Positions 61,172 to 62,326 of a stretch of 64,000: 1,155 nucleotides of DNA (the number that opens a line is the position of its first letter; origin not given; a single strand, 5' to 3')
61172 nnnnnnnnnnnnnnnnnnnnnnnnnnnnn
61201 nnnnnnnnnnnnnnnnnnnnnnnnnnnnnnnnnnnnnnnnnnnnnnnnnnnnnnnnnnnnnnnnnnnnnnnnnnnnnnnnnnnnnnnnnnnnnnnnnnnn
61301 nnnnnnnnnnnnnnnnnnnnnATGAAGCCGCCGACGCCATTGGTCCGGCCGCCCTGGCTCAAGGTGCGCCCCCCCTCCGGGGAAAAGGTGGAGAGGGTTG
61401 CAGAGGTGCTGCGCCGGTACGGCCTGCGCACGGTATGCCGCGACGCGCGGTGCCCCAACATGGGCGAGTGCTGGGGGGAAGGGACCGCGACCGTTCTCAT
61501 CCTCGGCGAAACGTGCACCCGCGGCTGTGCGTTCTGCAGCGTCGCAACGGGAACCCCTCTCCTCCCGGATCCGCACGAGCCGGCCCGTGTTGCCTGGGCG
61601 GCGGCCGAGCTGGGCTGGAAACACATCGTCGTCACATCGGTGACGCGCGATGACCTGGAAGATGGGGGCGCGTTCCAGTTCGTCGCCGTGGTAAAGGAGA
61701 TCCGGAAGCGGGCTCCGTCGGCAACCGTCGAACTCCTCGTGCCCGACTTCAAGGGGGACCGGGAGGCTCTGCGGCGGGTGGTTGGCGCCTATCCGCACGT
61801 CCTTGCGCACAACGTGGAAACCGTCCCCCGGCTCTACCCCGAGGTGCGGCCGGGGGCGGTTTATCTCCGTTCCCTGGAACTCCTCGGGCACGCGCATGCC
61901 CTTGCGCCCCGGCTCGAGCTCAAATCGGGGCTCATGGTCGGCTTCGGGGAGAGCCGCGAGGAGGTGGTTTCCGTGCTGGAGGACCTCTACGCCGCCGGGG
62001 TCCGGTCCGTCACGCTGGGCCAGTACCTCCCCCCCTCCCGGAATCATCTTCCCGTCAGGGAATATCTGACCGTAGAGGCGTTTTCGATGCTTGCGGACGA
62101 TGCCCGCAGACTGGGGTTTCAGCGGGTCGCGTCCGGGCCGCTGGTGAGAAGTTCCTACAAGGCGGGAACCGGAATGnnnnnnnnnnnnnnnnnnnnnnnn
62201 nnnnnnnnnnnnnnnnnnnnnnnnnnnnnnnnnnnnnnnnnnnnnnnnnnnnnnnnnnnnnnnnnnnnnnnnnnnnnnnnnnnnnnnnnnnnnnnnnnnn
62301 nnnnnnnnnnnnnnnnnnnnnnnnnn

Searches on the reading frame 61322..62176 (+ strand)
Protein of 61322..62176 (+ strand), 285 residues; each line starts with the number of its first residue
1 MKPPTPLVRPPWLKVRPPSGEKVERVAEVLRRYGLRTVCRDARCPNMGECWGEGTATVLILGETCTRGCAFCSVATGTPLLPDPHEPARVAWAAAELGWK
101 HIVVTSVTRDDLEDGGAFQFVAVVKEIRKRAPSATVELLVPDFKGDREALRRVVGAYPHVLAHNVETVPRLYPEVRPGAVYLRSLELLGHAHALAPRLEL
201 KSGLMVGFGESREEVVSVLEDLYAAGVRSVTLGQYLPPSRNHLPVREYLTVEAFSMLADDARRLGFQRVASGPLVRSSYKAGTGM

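Call 102: search_protein_families(library=pfam, proteins=[window:61322-62176:+], max_evalue=0.00001)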
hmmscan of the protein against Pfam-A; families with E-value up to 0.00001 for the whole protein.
window:61322-62176:+ (285 aa): 1 family
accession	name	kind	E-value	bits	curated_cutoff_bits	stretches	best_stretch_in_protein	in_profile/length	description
PF04055.27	Radical_SAM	-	1.8e-16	61.2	29.5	1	60-222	2-166/166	Radical SAM superfamily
